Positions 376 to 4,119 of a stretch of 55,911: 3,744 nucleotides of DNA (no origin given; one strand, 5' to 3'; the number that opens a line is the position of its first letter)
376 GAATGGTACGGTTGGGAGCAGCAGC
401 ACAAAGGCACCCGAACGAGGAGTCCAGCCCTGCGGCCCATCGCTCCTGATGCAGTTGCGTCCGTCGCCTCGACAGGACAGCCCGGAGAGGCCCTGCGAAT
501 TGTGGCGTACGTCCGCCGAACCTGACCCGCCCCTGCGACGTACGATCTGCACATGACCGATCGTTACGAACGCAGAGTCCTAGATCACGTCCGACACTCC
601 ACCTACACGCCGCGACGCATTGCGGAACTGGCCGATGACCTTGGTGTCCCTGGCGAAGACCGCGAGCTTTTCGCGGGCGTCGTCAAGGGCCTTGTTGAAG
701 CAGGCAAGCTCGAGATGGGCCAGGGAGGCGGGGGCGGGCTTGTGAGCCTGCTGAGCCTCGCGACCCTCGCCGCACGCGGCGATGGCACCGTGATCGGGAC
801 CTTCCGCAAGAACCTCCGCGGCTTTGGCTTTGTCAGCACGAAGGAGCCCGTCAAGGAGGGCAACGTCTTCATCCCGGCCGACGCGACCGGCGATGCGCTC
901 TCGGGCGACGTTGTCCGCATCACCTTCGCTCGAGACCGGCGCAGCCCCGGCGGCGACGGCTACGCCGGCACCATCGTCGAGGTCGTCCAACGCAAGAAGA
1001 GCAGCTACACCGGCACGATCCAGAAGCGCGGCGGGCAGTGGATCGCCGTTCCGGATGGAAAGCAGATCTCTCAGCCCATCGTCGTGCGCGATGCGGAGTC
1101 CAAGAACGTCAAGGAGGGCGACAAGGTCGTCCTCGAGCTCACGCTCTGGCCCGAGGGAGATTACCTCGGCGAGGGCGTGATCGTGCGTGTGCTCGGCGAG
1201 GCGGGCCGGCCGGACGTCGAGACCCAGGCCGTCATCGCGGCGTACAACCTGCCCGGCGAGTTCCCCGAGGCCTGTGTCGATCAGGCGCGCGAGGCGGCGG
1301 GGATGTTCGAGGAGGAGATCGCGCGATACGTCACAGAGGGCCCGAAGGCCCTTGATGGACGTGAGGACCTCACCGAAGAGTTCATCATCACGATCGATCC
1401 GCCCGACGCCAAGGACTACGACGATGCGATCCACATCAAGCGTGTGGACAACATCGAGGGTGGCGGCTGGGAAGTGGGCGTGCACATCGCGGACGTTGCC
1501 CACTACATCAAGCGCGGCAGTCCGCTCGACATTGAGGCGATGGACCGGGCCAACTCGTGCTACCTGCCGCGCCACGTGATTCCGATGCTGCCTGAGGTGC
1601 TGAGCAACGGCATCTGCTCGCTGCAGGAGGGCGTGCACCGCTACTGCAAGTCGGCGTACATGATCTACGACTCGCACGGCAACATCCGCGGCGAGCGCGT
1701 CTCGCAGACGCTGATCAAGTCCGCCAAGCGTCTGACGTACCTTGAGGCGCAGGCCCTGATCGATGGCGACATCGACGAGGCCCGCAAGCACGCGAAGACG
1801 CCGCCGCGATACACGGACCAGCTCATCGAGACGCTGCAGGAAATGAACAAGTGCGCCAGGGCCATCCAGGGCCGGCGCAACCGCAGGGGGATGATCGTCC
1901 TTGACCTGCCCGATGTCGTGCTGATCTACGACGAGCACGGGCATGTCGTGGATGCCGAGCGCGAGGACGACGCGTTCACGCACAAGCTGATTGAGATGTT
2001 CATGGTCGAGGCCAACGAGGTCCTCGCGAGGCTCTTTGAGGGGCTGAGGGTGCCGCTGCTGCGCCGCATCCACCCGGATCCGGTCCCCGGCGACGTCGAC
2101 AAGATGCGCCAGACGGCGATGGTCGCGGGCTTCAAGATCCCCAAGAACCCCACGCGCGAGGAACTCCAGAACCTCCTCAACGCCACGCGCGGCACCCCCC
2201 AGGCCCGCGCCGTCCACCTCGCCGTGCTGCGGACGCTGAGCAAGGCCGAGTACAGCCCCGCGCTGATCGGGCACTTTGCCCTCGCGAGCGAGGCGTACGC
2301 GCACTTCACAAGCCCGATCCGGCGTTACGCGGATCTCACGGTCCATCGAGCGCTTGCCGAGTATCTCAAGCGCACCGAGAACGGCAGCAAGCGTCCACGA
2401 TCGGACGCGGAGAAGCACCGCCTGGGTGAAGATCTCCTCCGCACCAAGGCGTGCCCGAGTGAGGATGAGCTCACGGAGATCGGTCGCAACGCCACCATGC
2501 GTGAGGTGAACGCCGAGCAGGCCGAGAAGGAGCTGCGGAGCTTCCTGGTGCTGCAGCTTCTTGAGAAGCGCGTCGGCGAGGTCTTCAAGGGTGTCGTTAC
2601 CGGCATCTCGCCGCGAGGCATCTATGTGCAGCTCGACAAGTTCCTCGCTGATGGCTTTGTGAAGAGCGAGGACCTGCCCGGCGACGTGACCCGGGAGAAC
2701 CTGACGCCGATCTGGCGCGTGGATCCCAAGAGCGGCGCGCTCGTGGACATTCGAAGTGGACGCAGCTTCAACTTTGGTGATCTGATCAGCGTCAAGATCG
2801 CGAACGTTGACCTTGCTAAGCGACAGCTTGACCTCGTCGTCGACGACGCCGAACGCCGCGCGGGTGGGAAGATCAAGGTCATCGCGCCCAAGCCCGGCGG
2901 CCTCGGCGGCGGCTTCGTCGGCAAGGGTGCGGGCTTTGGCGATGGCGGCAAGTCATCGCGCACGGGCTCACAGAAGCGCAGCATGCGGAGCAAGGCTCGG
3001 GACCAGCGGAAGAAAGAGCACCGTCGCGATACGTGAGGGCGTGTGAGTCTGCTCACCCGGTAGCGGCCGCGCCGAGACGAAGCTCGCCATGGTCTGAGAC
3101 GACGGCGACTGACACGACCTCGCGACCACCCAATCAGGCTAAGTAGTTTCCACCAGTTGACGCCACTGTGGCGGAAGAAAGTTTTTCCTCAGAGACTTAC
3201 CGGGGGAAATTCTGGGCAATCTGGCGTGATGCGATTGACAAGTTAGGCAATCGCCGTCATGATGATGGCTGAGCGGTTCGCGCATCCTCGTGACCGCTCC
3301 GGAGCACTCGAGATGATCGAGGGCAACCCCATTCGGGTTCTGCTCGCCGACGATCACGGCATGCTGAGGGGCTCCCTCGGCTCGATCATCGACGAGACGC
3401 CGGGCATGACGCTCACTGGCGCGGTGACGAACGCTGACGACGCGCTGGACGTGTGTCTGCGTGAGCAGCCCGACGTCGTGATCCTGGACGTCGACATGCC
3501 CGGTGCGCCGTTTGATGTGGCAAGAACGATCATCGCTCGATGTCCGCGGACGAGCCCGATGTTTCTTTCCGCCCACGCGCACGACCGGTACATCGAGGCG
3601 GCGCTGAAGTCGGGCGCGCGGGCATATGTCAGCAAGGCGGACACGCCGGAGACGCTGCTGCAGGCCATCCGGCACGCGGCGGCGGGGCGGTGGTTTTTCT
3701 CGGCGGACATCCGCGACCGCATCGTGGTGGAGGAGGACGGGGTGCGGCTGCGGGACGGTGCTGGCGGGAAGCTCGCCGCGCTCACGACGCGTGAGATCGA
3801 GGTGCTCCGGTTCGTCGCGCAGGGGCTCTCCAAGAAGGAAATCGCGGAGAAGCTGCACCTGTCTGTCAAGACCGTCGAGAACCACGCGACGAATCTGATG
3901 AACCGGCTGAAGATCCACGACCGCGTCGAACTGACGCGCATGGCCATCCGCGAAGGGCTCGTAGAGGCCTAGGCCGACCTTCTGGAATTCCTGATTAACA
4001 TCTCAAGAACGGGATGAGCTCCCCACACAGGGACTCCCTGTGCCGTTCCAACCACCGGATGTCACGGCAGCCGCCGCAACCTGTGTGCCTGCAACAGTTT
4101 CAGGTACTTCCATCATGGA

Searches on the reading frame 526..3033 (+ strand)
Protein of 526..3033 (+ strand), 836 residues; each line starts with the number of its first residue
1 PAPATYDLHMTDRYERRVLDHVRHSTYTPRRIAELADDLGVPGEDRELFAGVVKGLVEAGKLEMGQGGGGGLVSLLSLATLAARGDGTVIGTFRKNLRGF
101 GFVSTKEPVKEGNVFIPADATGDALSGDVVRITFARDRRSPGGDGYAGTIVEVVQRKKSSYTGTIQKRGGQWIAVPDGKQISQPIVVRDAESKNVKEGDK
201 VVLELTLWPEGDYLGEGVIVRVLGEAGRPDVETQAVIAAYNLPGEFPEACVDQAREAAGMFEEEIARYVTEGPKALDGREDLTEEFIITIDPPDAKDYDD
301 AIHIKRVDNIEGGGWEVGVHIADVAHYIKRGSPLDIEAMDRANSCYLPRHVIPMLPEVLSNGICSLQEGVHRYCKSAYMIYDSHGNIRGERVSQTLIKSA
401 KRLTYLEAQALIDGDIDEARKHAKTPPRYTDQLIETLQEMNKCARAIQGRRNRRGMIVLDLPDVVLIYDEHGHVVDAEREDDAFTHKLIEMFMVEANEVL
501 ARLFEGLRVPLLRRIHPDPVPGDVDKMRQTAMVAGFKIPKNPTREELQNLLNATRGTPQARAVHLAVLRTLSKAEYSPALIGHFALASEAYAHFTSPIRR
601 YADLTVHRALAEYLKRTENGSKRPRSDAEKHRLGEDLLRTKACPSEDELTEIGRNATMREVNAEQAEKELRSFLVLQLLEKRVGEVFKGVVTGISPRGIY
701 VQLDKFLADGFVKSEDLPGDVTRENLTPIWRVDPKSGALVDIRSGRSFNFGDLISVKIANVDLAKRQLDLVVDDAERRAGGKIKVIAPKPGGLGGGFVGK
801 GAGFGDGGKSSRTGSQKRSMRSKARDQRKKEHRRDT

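Call 39: search_protein_families(library=pfam, proteins=[window:526-3033:+], max_evalue=0.01)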
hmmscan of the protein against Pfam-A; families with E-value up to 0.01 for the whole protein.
window:526-3033:+ (836 aa): 6 families
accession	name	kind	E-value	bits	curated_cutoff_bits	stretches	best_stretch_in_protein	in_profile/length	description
PF00773.25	RNB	-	3e-97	326.2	29.3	1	279-615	1-325/326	RNB domain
PF17876.7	CSD2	-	1.6e-22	79.8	26.2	1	175-247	3-74/74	Cold shock domain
PF08206.17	OB_RNB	-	2.9e-08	33.7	24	1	91-136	1-44/58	Ribonuclease B OB domain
PF00575.29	S1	-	1.8e-07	31.8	22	1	682-770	3-71/74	S1 RNA binding domain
PF17849.7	OB_Dis3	-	3e-05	24.5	22.8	1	185-240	25-76/77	Dis3-like cold-shock domain 2 (CSD2)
PF18614.7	RNase_II_C_S1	-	0.0024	18.1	26.6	0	685-712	1-28/59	RNase II-type exonuclease C-terminal S1 domain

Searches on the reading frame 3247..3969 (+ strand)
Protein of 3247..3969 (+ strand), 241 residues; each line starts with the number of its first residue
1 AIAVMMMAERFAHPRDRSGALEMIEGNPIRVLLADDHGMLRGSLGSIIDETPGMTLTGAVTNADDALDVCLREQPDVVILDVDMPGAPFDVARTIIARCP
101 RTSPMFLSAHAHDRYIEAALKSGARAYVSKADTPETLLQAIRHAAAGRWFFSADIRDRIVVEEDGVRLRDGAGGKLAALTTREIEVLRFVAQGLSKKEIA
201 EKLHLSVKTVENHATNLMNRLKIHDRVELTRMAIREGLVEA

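Call 39: search_protein_families(library=pfam, proteins=[window:3247-3969:+], max_evalue=0.01)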
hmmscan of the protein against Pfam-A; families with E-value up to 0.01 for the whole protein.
window:3247-3969:+ (241 aa): 10 families
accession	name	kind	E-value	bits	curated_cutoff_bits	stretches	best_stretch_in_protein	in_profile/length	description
PF00196.25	GerE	-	1.2e-20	73.4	23.5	1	178-233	2-57/57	Bacterial regulatory proteins, luxR family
PF00072.30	Response_reg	-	1.2e-16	61.3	30.2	1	31-142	1-111/111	Response regulator receiver domain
PF08281.18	Sigma70_r4_2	-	2.9e-06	27.2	25.7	1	176-215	8-48/54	Sigma-70, region 4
PF13384.12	HTH_23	-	7e-05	23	24.6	1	182-211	6-35/50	Homeodomain-like domain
PF13518.12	HTH_28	-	0.00089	19.7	25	1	184-212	3-31/52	Helix-turn-helix domain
PF14493.12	HTH_40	-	0.001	19.7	27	1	187-220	6-39/89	Helix-turn-helix domain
PF04545.22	Sigma70_r4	-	0.002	18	24.1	1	176-222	2-49/50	Sigma-70, region 4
PF13412.12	HTH_24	-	0.0041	17.1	21.9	1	193-218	17-42/48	Winged helix-turn-helix DNA-binding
PF24409.1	wHTH-PRTase_assc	-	0.0079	16.7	27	0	185-232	2-50/83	wHTH-PRTase associated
PF07638.17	Sigma70_ECF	-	0.0087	16.4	21.1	0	180-213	140-171/185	ECF sigma factor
